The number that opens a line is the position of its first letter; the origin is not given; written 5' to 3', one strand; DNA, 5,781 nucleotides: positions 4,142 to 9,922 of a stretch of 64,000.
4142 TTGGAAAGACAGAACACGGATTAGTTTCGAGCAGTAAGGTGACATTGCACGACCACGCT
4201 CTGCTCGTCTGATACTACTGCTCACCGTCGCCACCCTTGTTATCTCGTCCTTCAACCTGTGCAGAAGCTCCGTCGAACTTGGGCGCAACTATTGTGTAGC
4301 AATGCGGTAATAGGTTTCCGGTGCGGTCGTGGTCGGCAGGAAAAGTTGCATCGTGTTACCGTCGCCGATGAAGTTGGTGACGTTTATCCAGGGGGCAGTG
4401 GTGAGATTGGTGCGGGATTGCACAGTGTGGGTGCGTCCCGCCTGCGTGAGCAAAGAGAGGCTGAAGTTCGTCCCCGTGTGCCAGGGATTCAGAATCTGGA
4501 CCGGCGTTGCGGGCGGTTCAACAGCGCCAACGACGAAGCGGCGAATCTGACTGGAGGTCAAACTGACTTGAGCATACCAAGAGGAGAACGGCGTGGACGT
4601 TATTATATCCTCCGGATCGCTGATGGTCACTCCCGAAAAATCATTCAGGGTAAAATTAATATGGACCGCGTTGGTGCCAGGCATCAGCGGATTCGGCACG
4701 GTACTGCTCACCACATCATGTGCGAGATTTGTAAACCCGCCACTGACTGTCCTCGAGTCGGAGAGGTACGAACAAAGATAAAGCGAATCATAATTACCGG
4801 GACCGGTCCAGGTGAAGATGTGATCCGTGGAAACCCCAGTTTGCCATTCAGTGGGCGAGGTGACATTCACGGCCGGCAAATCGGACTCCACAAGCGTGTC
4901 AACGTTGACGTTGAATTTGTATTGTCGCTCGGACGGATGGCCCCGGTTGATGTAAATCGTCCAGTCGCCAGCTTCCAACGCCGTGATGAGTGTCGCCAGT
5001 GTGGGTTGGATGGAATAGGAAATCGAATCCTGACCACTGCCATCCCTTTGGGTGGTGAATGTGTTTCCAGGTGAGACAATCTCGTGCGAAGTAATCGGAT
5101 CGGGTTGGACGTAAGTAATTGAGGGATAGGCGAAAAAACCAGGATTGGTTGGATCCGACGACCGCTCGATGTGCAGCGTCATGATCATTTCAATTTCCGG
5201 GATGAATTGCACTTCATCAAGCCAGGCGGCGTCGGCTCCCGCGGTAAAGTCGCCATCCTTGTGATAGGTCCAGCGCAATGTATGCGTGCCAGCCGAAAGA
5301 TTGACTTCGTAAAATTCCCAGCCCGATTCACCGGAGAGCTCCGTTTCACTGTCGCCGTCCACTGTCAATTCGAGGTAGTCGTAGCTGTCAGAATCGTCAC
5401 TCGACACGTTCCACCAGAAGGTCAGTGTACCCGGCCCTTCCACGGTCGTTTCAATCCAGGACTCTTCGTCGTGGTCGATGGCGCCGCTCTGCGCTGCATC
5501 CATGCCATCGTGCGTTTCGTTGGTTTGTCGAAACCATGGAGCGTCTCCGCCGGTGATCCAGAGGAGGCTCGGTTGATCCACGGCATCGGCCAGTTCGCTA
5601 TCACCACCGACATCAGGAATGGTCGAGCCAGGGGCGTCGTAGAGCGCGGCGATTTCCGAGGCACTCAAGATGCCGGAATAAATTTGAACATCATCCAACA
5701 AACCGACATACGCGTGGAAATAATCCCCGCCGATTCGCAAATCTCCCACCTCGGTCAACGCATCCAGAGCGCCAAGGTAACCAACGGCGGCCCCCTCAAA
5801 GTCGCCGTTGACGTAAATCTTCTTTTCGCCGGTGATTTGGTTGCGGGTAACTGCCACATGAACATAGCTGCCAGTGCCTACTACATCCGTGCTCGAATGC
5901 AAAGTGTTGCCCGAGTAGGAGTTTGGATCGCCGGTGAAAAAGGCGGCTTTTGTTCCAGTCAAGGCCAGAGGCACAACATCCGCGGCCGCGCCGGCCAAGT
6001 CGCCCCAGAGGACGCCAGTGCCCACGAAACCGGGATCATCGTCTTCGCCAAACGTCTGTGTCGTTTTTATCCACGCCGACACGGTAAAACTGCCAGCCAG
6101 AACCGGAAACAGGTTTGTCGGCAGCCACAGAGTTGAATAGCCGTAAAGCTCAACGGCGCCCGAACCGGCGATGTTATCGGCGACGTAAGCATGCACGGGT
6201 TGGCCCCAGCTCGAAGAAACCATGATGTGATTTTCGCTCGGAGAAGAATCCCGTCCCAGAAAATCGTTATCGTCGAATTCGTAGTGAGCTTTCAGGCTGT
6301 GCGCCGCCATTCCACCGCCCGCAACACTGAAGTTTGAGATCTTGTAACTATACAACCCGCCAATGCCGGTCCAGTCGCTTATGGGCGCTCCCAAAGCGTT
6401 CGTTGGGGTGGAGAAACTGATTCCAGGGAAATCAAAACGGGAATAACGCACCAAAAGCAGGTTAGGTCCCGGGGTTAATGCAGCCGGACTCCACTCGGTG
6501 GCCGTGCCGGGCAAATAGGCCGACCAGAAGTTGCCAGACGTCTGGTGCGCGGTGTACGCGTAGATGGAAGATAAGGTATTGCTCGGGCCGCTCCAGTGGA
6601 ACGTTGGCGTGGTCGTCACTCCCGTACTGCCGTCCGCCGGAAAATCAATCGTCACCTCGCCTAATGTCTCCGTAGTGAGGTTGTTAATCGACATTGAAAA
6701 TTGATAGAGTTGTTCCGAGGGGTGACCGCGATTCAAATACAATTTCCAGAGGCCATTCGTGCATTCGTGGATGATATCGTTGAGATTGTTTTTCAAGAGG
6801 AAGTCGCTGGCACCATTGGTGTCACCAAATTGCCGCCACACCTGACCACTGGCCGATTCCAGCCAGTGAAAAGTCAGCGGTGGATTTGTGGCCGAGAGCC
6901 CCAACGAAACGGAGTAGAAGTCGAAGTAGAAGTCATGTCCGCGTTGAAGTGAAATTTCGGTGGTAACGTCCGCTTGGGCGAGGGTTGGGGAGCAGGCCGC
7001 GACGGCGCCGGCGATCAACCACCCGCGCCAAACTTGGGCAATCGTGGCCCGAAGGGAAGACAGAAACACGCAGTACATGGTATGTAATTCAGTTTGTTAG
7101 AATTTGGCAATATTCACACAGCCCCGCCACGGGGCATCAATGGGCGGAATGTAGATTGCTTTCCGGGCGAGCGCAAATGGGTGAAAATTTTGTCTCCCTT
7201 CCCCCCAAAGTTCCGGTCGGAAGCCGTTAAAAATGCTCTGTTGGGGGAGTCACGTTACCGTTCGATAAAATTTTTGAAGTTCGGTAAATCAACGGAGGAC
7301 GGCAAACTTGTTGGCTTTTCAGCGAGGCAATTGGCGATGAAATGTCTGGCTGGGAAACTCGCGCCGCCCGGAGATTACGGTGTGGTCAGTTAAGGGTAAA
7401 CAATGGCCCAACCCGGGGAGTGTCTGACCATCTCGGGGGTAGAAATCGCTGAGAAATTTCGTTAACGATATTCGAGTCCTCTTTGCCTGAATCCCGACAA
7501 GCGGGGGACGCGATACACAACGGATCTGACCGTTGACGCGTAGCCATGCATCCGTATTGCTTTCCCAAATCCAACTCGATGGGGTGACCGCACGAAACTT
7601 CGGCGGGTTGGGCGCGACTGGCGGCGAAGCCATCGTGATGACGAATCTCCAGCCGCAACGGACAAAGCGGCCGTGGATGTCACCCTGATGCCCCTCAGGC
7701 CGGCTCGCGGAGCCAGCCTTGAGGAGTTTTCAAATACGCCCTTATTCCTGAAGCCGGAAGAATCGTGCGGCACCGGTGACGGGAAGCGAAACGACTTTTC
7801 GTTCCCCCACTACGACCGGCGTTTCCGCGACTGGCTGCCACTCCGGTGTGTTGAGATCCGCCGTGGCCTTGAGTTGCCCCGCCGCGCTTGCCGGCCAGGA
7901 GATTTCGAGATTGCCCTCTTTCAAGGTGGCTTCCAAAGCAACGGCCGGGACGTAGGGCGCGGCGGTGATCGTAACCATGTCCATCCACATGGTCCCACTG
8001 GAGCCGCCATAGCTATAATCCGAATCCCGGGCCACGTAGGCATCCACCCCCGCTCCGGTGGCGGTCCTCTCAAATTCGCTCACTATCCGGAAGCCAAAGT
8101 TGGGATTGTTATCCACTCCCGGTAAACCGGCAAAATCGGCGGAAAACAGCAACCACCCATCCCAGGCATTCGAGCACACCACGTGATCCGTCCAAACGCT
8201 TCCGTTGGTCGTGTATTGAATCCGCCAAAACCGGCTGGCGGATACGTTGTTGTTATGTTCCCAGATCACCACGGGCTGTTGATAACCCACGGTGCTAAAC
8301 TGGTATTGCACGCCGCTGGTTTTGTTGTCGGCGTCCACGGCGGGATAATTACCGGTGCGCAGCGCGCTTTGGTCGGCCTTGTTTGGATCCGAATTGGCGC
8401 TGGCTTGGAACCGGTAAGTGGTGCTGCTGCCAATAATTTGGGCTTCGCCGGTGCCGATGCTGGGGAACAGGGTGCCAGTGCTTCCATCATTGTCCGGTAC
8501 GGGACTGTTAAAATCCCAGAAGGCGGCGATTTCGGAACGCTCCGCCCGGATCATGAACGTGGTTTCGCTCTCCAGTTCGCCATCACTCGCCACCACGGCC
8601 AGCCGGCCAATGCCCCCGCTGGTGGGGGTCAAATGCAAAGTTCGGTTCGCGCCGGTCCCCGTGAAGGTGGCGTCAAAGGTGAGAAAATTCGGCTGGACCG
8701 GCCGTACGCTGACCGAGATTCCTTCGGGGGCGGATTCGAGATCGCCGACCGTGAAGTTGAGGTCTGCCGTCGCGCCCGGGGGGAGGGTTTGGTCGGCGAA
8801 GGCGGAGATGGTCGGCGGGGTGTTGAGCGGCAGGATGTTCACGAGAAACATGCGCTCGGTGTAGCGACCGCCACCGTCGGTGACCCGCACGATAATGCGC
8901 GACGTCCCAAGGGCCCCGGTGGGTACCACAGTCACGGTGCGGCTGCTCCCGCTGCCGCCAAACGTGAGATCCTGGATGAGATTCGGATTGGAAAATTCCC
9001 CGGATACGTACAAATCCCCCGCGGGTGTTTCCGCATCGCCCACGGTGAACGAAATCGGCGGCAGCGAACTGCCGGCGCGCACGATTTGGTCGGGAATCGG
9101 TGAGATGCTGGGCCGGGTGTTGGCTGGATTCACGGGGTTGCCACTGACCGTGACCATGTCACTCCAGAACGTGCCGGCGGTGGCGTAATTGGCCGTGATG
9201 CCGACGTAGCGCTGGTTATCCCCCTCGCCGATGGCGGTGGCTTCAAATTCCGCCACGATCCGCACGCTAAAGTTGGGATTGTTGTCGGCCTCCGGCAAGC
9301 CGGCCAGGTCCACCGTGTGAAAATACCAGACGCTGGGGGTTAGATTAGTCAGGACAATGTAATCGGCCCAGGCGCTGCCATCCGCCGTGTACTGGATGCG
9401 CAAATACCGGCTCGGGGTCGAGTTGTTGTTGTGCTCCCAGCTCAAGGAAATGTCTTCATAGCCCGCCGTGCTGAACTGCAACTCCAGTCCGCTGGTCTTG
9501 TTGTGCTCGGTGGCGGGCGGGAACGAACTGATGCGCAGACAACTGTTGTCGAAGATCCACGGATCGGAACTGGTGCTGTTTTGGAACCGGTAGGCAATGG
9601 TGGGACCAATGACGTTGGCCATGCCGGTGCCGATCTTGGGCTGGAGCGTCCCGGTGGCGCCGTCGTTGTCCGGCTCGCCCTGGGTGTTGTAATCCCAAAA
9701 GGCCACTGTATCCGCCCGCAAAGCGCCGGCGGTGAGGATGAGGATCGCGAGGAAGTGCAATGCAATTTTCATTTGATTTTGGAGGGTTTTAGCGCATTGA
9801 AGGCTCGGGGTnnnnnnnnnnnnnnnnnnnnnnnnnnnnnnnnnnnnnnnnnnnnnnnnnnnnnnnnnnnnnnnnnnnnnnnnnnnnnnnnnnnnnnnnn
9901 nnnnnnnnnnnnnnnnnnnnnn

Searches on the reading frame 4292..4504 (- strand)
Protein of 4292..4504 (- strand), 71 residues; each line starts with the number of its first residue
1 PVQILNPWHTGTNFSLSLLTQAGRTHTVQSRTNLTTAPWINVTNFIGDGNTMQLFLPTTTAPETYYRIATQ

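Call 14: search_protein_families(library=pfam, proteins=[window:4292-4504:-], max_evalue=10)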
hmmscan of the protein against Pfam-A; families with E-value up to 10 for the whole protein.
seq(71 aa): 0 families

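Call 15: search_protein_families(library=ncbifam, proteins=[window:4292-4504:-], max_evalue=10)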
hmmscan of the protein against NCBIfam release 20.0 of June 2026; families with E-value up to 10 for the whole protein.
seq(71 aa): 1 family
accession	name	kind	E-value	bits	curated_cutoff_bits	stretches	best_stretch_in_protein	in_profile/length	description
TIGR00862.1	O-ClC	subfamily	0.16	11.7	358.95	1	8-70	30-93/236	intracellular chloride channel protein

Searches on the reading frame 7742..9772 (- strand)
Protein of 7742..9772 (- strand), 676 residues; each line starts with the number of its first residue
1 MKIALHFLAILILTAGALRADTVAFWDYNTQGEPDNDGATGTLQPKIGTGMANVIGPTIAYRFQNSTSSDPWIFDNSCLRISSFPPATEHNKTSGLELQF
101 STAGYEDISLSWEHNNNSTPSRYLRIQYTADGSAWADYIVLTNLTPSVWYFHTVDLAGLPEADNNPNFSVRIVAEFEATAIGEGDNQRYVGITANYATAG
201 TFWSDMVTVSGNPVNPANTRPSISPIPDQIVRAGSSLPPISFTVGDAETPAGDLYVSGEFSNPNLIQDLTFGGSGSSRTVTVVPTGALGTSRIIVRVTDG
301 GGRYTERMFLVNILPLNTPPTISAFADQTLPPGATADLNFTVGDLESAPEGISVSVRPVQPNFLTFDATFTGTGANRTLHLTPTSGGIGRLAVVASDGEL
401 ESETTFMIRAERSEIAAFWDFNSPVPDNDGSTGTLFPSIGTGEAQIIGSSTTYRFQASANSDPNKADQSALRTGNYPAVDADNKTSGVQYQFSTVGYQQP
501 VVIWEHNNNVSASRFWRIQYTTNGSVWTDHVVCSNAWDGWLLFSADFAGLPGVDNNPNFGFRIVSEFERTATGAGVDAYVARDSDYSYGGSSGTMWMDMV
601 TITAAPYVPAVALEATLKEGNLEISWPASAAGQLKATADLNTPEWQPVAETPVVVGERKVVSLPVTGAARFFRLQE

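Call 4: search_protein_families(library=pfam, proteins=[window:7742-9772:-], max_evalue=0.1)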
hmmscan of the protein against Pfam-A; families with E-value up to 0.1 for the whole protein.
window:7742-9772:- (676 aa): 0 families

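Call 5: search_protein_families(library=ncbifam, proteins=[window:7742-9772:-], max_evalue=0.1)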
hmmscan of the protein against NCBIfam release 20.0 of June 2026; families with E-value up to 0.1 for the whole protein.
window:7742-9772:- (676 aa): 0 families

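Call 44: find_encoding_contigs(protein=window:7742-9772:-, flank=10000, max_places=3)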
Protein window:7742-9772:- (676 aa): 22 contigs read that carry it; 3 places shown.
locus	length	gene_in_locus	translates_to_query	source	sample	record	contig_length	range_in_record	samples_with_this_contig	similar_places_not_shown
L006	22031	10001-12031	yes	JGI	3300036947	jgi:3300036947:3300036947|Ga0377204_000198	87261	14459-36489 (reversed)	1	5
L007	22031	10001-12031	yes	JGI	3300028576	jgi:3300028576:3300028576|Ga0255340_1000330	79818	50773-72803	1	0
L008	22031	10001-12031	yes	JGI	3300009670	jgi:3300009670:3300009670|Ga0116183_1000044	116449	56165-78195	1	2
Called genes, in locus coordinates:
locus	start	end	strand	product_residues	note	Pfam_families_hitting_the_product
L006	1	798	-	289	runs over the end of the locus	PF00950:ABC-3, PF01032:FecCD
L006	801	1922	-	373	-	PF01297:ZnuA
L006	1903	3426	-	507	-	-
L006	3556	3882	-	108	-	-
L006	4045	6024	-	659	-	PF09992:NAGPA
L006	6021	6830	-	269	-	PF03372:Exo_endo_phos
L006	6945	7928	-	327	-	PF09992:NAGPA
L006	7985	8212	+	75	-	-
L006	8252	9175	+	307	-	-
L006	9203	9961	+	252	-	PF07963:N_methyl, PF07596:SBP_bac_10 (weak)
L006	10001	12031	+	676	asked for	-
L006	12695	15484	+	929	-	PF13385:Laminin_G_3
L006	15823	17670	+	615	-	PF22680:Glyco_hydro_123_N_2 (faint), PF19543:GH123_N (weak), PF01548:DEDD_Tnp_IS110, PF02371:Transposase_20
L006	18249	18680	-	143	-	-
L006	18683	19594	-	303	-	-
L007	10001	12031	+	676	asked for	-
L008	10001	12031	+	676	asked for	-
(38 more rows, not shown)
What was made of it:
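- Checked: First, metagenome gene calls put A's start at the ATG at 11521, giving 307 aa (call 44).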
